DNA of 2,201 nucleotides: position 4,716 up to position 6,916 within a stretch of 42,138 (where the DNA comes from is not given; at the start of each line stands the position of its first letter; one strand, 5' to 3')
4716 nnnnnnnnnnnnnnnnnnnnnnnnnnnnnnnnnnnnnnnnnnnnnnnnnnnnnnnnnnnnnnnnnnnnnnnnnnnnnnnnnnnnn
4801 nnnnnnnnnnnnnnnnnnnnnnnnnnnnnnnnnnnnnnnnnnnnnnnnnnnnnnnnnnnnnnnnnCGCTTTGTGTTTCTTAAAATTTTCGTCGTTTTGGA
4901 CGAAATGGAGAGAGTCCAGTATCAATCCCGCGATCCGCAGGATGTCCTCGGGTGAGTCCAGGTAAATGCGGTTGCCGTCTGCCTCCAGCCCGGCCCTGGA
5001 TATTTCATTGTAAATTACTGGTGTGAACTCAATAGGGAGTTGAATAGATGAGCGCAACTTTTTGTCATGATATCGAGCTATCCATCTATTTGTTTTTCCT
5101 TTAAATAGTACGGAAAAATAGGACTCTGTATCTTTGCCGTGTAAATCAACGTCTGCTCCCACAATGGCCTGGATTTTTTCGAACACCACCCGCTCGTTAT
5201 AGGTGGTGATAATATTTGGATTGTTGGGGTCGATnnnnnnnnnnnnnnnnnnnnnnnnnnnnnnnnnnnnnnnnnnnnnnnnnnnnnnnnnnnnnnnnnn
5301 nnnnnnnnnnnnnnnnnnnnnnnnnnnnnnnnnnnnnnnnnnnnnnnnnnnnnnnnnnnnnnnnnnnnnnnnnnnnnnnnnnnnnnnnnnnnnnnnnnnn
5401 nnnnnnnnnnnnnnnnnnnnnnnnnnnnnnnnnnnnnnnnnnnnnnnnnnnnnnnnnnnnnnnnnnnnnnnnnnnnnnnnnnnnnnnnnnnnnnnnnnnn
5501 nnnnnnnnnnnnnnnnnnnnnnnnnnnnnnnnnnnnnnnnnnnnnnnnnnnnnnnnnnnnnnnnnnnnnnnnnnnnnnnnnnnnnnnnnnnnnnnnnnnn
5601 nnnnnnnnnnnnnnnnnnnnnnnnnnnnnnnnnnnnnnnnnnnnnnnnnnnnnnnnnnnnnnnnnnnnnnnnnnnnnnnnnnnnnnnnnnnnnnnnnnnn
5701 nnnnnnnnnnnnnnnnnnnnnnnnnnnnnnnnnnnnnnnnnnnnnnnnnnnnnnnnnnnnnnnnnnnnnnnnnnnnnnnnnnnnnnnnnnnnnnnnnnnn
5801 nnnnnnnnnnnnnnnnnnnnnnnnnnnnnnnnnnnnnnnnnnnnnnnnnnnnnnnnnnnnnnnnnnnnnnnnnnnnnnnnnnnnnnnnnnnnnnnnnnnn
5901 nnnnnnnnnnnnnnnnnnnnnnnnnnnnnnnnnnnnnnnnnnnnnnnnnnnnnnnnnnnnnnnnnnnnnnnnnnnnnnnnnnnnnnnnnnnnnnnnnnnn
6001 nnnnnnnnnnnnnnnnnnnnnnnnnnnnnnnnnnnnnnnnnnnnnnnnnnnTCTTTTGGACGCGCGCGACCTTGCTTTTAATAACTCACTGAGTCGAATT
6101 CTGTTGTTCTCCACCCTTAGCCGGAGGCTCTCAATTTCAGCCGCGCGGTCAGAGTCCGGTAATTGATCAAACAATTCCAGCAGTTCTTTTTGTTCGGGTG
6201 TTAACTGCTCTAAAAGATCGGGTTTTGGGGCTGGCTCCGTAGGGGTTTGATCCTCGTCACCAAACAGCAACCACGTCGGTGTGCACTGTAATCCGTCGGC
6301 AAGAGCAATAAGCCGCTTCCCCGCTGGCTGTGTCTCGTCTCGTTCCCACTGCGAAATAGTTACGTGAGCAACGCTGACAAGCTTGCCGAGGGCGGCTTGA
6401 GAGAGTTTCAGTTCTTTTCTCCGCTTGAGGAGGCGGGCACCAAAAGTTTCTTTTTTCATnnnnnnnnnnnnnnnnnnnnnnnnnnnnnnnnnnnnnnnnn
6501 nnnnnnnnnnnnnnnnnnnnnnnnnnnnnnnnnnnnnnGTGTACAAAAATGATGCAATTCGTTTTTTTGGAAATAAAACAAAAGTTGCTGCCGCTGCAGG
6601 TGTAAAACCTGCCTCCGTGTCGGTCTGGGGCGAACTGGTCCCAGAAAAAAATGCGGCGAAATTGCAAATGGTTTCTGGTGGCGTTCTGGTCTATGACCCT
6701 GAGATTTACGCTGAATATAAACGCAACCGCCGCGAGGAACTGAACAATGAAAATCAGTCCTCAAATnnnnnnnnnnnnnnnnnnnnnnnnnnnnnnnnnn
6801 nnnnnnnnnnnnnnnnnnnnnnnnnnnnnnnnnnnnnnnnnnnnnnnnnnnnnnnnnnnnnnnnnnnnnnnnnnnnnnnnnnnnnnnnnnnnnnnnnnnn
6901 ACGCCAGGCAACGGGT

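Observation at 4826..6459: Stand-alone PD-(D/E)xK nuclease in the rexAB slot, co-oriented with the repressor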

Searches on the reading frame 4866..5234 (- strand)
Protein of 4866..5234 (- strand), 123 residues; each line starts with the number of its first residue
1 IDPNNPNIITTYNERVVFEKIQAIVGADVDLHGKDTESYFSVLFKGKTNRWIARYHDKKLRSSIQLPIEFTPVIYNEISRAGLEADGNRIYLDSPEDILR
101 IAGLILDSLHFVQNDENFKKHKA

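Call 51: search_protein_families(library=pfam, alignment_id=A2, max_evalue=1)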
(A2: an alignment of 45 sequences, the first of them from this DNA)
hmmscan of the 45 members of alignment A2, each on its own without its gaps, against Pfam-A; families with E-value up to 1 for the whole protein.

A. member 1, seq(123 aa): 0 families

B. families by the number of members that match (of 45 scanned): 24 families
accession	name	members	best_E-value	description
PF03051.21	Peptidase_C1_2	1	0.00024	Peptidase C1-like family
PF18712.6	DUF5644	1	0.0014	Family of unknown function (DUF5644)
PF15597.11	Imm59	1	0.013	Immunity protein 59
PF24642.1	DUF7636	1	0.016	Domain of unknown function (DUF7636)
PF17919.7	RT_RNaseH_2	1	0.022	RNase H-like domain found in reverse transcriptase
PF17996.7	CE2_N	1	0.03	Carbohydrate esterase 2 N-terminal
PF18739.6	HEPN_Apea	1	0.031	Apea-like HEPN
PF20455.3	DUF6708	1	0.034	Family of unknown function (DUF6708)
PF22718.1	SNaCT13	1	0.043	Short NACHT-associated C-Terminal domain, family 13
PF19082.5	DUF5773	1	0.049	Family of unknown function (DUF5773)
PF02384.22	N6_Mtase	1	0.05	N-6 DNA Methylase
PF22971.2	Ig_VEGFR-1-like_5th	1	0.054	VEGFR-1-like, immunoglobulin-like domain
PF20790.2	Reov_VP3_GTase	1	0.056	Reovirus VP3 protein, guanylyltransferase (GTase)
PF10881.14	DUF2726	1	0.069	Protein of unknown function (DUF2726)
PF02343.21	TRA-1_regulated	1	0.11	TRA-1 regulated protein R03H10.4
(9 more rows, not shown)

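Call 52: find_homologous_proteins(query=A2, max_evalue=0.001)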
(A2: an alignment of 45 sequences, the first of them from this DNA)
Query A2 (45 sequences) (123 aa, profile of the alignment): 756 proteins with E <= 0.001 among 1933 candidates; the best 120 are listed.
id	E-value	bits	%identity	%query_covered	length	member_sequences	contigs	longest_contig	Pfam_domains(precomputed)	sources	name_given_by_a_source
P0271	3.9e-30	122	-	-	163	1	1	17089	-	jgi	jgi:hypothetical protein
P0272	6.0e-29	118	42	29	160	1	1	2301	-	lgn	-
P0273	1.6e-28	117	66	99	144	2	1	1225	-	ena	-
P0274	1.9e-28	117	27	83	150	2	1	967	-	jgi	jgi:hypothetical protein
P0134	2.0e-28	117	63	92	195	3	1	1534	-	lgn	-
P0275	3.1e-28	116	32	50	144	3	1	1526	-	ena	-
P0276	6.5e-28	115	58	98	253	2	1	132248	-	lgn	-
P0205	8.7e-28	115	59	100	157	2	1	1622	-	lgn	-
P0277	8.7e-28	115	29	50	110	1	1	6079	-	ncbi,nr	ncbi:MAG: endonuclease, partial [Pararoseburia sp.]|nr:endonuclease [Pararoseburia sp.]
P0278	2.4e-27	113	53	98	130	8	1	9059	-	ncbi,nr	ncbi:type I restriction endonuclease subunit R, partial [Escherichia coli]|nr:type I restriction end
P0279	3.9e-27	112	31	54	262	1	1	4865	-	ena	-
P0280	4.3e-27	112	32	50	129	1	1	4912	-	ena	-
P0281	5.2e-27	112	28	85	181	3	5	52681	-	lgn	-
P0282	5.7e-27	112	35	40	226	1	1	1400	-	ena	-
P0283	6.0e-27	112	25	80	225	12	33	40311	-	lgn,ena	-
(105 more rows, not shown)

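Call 53: predict_structure(alignment_id=A2)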
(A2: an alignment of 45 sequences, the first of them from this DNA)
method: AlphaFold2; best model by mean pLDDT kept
length: 123 residues; sequences in the alignment: 45
mean_pLDDT: 94.4   pTM: 0.86
mean pLDDT of the five models: 94.4, 93.4, 91.9, 91.9, 90.6
residues with pLDDT >= 90: 107; 70-90: 13; 50-70: 2; < 50: 1
segments of 3 or more residues with pLDDT < 50: none
pLDDT, mean of each block of 10 residues (from residue 1): 84 97 98 96 97 95 97 98 96 97 98 92 53
secondary structure, 60 per line:
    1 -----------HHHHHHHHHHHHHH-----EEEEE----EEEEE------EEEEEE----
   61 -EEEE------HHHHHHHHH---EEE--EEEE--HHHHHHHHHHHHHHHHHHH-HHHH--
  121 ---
elements in order: H12-25 E31-35 E40-44 E51-56 E62-65 H72-80 E84-86 E89-92 H95-113 H115-118

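Call 80: fold_search(model_id=the predicted structure, library=viral)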
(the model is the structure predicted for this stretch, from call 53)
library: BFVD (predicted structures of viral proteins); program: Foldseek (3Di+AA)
matches with E <= 10: 591; with E <= 0.001: 0
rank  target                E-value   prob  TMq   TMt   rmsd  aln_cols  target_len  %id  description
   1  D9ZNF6                4.3e-03  1.00  0.51  0.33   7.8       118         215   10  (no name in the UniProt tables at hand)
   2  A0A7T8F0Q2            7.2e-03  1.00  0.50  0.34   4.8       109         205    8  (no name in the UniProt tables at hand)
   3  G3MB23                1.8e-02  1.00  0.54  0.49   4.1       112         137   12  Gp643 [Bacillus phage G]
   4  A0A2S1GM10            2.1e-02  0.98  0.45  0.31   6.1       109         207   14  Transcription factor MotA, activation domain [Erwinia phage Cronus]
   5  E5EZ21                2.9e-02  0.96  0.45  0.32   6.4       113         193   14  (no name in the UniProt tables at hand)
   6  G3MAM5                3.7e-02  0.89  0.39  0.43   5.8       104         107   15  Gp484 [Bacillus phage G]
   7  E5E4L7                4.1e-02  0.97  0.47  0.31   5.1       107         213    8  MotA activator of middle period transcription [Acinetobacter phage Acj61]
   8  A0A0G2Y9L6            4.1e-02  0.95  0.39  0.37   6.0       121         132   10  Uncharacterized protein [Acanthamoeba polyphaga mimivirus Kroon]
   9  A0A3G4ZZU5            4.9e-02  0.77  0.34  0.36   8.8       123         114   12  Uncharacterized protein [Harvfovirus sp.]
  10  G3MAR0                5.5e-02  0.84  0.40  0.37   6.1       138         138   13  Gp519 [Bacillus phage G]
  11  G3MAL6                5.5e-02  0.75  0.37  0.37   9.4       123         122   15  Gp475 [Bacillus phage G]
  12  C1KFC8                7.0e-02  0.72  0.37  0.30  11.1       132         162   16  Uncharacterized protein [Lactobacillus phage Lb338-1]
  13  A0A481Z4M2            9.9e-02  0.20  0.20  0.08  14.9       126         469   12  Ribonuclease III [Pithovirus LCPAC103]
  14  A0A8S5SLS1            1.2e-01  0.91  0.37  0.57   4.6        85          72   15  Uncharacterized protein [Siphoviridae sp. ctNHp14]
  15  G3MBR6                1.2e-01  0.82  0.46  0.42   5.9       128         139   10  Gp200 [Bacillus phage G]
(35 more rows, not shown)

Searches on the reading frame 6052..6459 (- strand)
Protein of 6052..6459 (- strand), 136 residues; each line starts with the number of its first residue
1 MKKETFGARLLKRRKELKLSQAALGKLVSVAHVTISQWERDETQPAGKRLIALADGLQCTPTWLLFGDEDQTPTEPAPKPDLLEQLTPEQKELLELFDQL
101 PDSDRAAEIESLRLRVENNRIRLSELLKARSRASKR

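Call 3: search_protein_families(library=pfam, proteins=[window:6052-6459:-], max_evalue=1)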
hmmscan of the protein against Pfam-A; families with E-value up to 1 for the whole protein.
window:6052-6459:- (136 aa): 6 families
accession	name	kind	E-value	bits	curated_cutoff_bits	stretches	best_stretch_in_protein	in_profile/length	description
PF01381.28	HTH_3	-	1.5e-13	51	23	1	12-64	3-55/55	Helix-turn-helix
PF13560.12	HTH_31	-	8.9e-08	32.8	27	1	6-61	2-58/64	Helix-turn-helix domain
PF07022.19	Phage_CI_repr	-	0.0004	21.1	22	1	20-70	13-63/65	Bacteriophage CI repressor helix-turn-helix domain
PF12844.13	HTH_19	-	0.00086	19.6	30.2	1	7-65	1-59/64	Helix-turn-helix domain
PF13443.12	HTH_26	-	0.021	15.5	22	1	9-61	1-54/63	Cro/C1-type HTH DNA-binding domain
PF02765.23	POT1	-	0.29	11.4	29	1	18-99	64-138/140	Telomeric single stranded DNA binding POT1/CDC13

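Call 4: search_protein_families(library=ncbifam, proteins=[window:6052-6459:-], max_evalue=1)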
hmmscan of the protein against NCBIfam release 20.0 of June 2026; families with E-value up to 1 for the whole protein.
window:6052-6459:- (136 aa): 12 families
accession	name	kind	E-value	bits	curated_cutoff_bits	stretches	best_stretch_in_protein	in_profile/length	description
NF007257.0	PRK09706.1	subfamily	1.5e-53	180.3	101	1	1-136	1-135/135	transcriptional repressor DicA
NF041951.1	phage_RstR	subfamily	4e-11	43.2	80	1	5-95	2-93/108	RstR family transcriptional repressor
TIGR03830.1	CxxCG_CxxCG_HTH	subfamily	2e-06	27.6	61.8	1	8-46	68-106/127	type II TA system antitoxin MqsA family protein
TIGR03070.1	couple_hipB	subfamily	9.8e-06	25.4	71.65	1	5-53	2-50/58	type II toxin-antitoxin system Y4mF family antitoxin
NF053720.1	NsdA_fam_reg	subfamily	0.003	17.1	75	1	23-89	29-101/432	NsdA family TPR-like regulatory protein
NF047542.1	telomere_Tap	equivalog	0.0033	16.2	600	1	14-90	26-98/695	telomere-associated protein Tap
NF007408.0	PRK09943.1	equivalog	0.0095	15.5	211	1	5-50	7-52/185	HTH-type transcriptional regulator PuuR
NF052239.1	antitox_spr1629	equivalog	0.047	12.8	335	1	7-60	4-57/377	spr1629 family repressor/antitoxin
NF038139.1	Reg_Aceta_RamB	equivalog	0.055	12.1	700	1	7-48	4-45/465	acetate metabolism transcriptional regulator RamB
NF040522.1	VC1465_fam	subfamily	0.071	13.2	70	1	13-43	4-34/111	VC1465 family Xer recombination activation factor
TIGR00270.2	TIGR00270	equivalog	0.091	12.6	110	1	4-47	74-117/159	multiprotein bridging factor aMBF1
NF041265.1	NadS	equivalog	0.15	12.4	60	1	14-50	39-75/94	NadS family protein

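Call 6: search_protein_families(library=phrogs, proteins=[window:6052-6459:-], max_evalue=0.1)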
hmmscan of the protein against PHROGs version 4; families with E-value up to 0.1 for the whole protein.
window:6052-6459:- (136 aa): 23 families
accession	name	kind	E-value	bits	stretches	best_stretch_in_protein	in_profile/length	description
phrog_8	-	transcription regulation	2.9e-17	64.1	1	4-113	160-257/346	transcriptional regulator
phrog_4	-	transcription regulation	7.5e-17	62.4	1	2-85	131-205/400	transcriptional repressor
phrog_4836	-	transcription regulation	1.2e-14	55.4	1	4-76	74-146/194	CII-like regulator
phrog_3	-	transcription regulation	4e-13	50.9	1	1-99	84-183/430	transcriptional repressor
phrog_2328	-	transcription regulation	2.5e-11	44.4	1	3-73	13-80/128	transcriptional repressor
phrog_2967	-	transcription regulation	5.8e-09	36.8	1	2-91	7-95/225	transcriptional regulator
phrog_4739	-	unknown function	6e-09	36.7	1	6-84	68-145/167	-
phrog_5823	-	transcription regulation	3.5e-08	34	1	3-82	4-84/404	transcriptional regulator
phrog_3037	-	transcription regulation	2.4e-07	31.8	1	2-107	14-118/189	transcriptional repressor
phrog_2104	-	unknown function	6.6e-06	27.3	1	13-50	47-84/103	-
phrog_2439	-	transcription regulation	9.6e-05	22.4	1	4-68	6-70/367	transcriptional regulator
phrog_5736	-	transcription regulation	0.00031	21.9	1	84-130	82-128/133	transcriptional regulator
phrog_6378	-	unknown function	0.0007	20.6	1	7-105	10-112/131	-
phrog_5301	-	transcription regulation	0.00086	20.5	1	14-59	16-63/132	transcriptional repressor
phrog_14076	-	transcription regulation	0.00097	20.6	1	10-53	18-63/86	transcriptional regulator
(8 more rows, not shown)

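Call 91: search_dna_similar(query=window:6052-6459:-, collection=phages, mode=protein, max_rows=25, max_evalue=1e-15)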
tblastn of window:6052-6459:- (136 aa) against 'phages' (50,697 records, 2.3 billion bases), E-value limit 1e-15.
Records with a match: 20; places in all: 20; records where one place covers at least 80% of the query: 20.
Best place of each record, by identity: 60-80% 12; <60% 8.
By first word of the organism name: Enterobacteria 6; Stx2a-converting 5; Escherichia 4; Stenotrophomonas 2; Cronobacter 2; Klebsiella 1.
By host as written in the record: - 12; UV-induced Cronobacter sakazakii ES15 2; Klebsiella pneumoniae ST405-OXA48 1; Escherichia coli 442/2 1; Escherichia coli ECOR13 1; Escherichia coli 1; Stenotrophomonas maltophilia BUCT708 1; Stenotrophomonas maltophilia BUCT709 1.
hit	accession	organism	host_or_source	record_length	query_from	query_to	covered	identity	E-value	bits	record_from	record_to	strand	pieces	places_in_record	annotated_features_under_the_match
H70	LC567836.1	Enterobacteria phage PPompW_EH2246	-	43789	1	136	100%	66.9%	5e-44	158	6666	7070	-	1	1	dicA: regulator for DicB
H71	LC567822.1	Enterobacteria phage PPompW_132418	-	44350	1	136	100%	66.9%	5e-44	158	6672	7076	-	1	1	dicA: regulator for DicB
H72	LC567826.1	Enterobacteria phage PPompW_699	-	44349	1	136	100%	66.9%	5e-44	158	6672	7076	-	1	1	dicA: regulator for DicB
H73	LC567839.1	Enterobacteria phage PPompW_EH1846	-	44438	1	136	100%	66.9%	5e-44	158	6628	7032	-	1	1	dicA: regulator for DicB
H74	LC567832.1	Enterobacteria phage PPompW_EH1992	-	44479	1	136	100%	66.9%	5e-44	158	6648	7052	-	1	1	dicA: regulator for DicB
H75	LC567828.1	Enterobacteria phage PPompW_EH2201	-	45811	1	136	100%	66.9%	5e-44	158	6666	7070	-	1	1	dicA: regulator for DicB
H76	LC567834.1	Stx2a-converting phage Stx2_EH1910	-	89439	1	136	100%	66.9%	5e-44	158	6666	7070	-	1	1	Enterobacteria phage PPompW_EH1910 | dicA: regulator for DicB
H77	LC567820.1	Stx2a-converting phage Stx2_14744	-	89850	1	136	100%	66.9%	5e-44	158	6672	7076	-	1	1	Enterobacteria phage PPompW_14744 | dicA: regulator for DicB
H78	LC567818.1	Stx2a-converting phage Stx2_14040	-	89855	1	136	100%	66.9%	5e-44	158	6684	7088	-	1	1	Enterobacteria phage PPompW_14040 | dicA: regulator for DicB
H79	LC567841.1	Stx2a-converting phage Stx2_12E129_PPompW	-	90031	1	136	100%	66.9%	5e-44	158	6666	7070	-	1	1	Enterobacteria phage PPompW_12E129 | dicA: regulator for DicB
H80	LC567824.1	Stx2a-converting phage Stx2_499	-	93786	1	136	100%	66.9%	5e-44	158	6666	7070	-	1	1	Enterobacteria phage PPompW_499 | dicA: regulator for DicB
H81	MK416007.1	Klebsiella phage ST405-OXA48phi1.2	Klebsiella pneumoniae ST405-OXA48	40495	1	136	100%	65.4%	8e-45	160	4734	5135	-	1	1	regulatory protein Cro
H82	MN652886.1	Escherichia phage Rac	Escherichia coli 442/2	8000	1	134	99%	57.5%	1e-35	134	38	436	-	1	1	dicA: prophage repressor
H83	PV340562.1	Escherichia phage PhiR42_1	Escherichia coli ECOR13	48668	2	136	99%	48.9%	1e-30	120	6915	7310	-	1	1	cI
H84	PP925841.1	Escherichia phage HannyBb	Escherichia coli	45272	1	132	97%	45.5%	3e-23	99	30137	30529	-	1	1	transcriptional repressor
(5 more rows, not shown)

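Call 92: get_annotated_region(hit=H70, flank=2500)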
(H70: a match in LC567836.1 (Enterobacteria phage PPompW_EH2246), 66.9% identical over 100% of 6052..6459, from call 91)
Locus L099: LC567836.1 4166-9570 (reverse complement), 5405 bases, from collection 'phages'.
description: Enterobacteria phage PPompW_EH2246 DNA, complete genome.
organism: Enterobacteria phage PPompW_EH2246 (NCBI taxid 2751389)
taxonomy: Viruses; Duplodnaviria; Heunggongvirae; Uroviricota; Caudoviricetes
host: -; source: -; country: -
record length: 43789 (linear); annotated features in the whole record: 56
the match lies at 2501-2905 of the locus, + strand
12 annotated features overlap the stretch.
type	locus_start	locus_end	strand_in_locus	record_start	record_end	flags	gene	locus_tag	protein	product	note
CDS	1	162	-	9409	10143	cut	-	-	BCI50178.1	hypothetical protein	PPompWEH2246_150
CDS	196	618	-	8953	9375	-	-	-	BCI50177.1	phage replication protein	PPompWEH2246_140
CDS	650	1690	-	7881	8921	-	-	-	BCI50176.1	phage replication protein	PPompWEH2246_130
CDS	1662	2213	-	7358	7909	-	-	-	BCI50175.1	hypothetical protein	PPompWEH2246_120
CDS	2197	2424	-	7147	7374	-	dicC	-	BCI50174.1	phage repressor protein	PPompWEH2246_110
CDS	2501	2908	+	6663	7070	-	dicA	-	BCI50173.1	regulator for DicB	PPompWEH2246_100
CDS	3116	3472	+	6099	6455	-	-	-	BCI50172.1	hypothetical protein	PPompWEH2246_090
CDS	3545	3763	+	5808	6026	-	ydfC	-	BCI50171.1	hypothetical protein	PPompWEH2246_080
CDS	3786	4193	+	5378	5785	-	-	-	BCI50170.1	hypothetical protein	PPompWEH2246_070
CDS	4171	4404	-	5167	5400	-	-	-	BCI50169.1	hypothetical protein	PPompWEH2246_060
CDS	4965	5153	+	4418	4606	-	-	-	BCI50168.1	cell division inhibition protein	PPompWEH2246_050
CDS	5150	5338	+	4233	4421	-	-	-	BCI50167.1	hypothetical protein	PPompWEH2246_040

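Call 93: get_annotated_region(hit=H81, flank=2500)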
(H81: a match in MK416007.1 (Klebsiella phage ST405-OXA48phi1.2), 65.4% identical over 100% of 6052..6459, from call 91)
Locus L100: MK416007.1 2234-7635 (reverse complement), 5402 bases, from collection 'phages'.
description: Klebsiella phage ST405-OXA48phi1.2, complete genome.
organism: Klebsiella phage ST405-OXA48phi1.2 (NCBI taxid 2510484)
taxonomy: Viruses; Duplodnaviria; Heunggongvirae; Uroviricota; Caudoviricetes
host: Klebsiella pneumoniae ST405-OXA48; source: -; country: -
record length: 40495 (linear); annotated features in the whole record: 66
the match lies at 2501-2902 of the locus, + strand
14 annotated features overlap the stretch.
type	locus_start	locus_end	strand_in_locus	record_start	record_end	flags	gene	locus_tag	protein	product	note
CDS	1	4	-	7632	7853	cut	-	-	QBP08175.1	hypothetical protein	Hypothetical protein (NAD-dependent DNA ligase LigA)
CDS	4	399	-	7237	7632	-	-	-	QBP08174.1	hypothetical protein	-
CDS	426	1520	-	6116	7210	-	-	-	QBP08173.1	hypothetical protein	-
CDS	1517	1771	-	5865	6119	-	-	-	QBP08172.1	hypothetical protein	-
CDS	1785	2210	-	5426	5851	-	-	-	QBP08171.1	repressor CII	-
CDS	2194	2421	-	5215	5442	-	-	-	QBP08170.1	regulatory protein Cro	-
CDS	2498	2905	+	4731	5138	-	-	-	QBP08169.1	regulatory protein Cro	Transcriptional regulator DicA, Cro/C1 family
CDS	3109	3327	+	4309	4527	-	-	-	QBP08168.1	hypothetical protein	-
CDS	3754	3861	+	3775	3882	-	-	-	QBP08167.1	hypothetical protein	-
CDS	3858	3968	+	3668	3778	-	-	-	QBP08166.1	hypothetical protein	Hypothetical protein AE44_03075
CDS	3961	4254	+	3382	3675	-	-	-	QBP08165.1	host cell division inhibitory peptide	Host cell division inhibitory peptide Kil (Lambda_Kil)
CDS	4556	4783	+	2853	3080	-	-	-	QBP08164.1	hypothetical protein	-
CDS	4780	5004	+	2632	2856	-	-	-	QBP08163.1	hypothetical protein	-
CDS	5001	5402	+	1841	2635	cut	-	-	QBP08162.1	hypothetical protein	Phage protein (ASCH_yqfb_like)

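Call 94: get_annotated_region(hit=H83, flank=2500)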
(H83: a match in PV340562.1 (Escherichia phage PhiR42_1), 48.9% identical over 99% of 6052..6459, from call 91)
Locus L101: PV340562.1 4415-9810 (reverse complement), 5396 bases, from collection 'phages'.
description: Escherichia phage PhiR42_1, complete genome.
organism: Escherichia phage PhiR42_1 (NCBI taxid 3416484)
taxonomy: Viruses
host: Escherichia coli ECOR13; source: -; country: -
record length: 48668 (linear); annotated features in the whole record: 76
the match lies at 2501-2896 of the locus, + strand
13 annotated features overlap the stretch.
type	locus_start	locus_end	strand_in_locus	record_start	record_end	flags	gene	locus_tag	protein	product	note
CDS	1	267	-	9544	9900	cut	-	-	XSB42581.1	methyltransferase protein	SAM-dependent methyltransferase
CDS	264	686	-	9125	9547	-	-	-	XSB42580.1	LygF protein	LygF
CDS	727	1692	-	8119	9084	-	-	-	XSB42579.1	DNA replication protein O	-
CDS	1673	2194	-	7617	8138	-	-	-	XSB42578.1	cII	activator protein cII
CDS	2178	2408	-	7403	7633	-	-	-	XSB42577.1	Cro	Protein DicC, repressor of division inhibition gene dicB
CDS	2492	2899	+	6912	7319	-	-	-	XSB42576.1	cI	transcriptional regulator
CDS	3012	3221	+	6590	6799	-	-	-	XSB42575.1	head-DNA stabilization protein D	head, head-DNA stabilization protein D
CDS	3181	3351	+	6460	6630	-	-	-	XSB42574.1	hypothetical protein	hypothetical protein YdfB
CDS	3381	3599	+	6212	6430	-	-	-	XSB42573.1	hypothetical protein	hypothetical protein, YdfC family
CDS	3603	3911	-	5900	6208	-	-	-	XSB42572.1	hypothetical protein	-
CDS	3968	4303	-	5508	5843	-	-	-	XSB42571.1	hypothetical protein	-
CDS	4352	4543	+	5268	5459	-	-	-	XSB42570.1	hypothetical protein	hypothetical protein, YdfD family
CDS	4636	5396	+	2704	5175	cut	-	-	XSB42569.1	exodeoxyribonuclease VIII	Exodeoxyribonuclease VIII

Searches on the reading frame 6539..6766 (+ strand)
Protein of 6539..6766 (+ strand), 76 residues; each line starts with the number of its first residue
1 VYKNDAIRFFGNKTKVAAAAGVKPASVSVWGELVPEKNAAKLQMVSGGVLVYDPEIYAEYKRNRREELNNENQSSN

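Call 3: search_protein_families(library=pfam, proteins=[window:6539-6766:+], max_evalue=1)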
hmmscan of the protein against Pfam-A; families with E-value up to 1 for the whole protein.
window:6539-6766:+ (76 aa): 3 families
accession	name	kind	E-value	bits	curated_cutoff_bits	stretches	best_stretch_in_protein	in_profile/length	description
PF14549.12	P22_Cro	-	8.9e-15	54.7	30.2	1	3-59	2-58/60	DNA-binding transcriptional regulator Cro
PF15943.11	YdaS_toxin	-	0.021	15.1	30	1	5-31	3-29/65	Bacterial toxin YdaS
PF07515.17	TraI_2_C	-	0.027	14.9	27.3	1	38-71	24-59/126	Putative conjugal transfer nickase/helicase TraI C-term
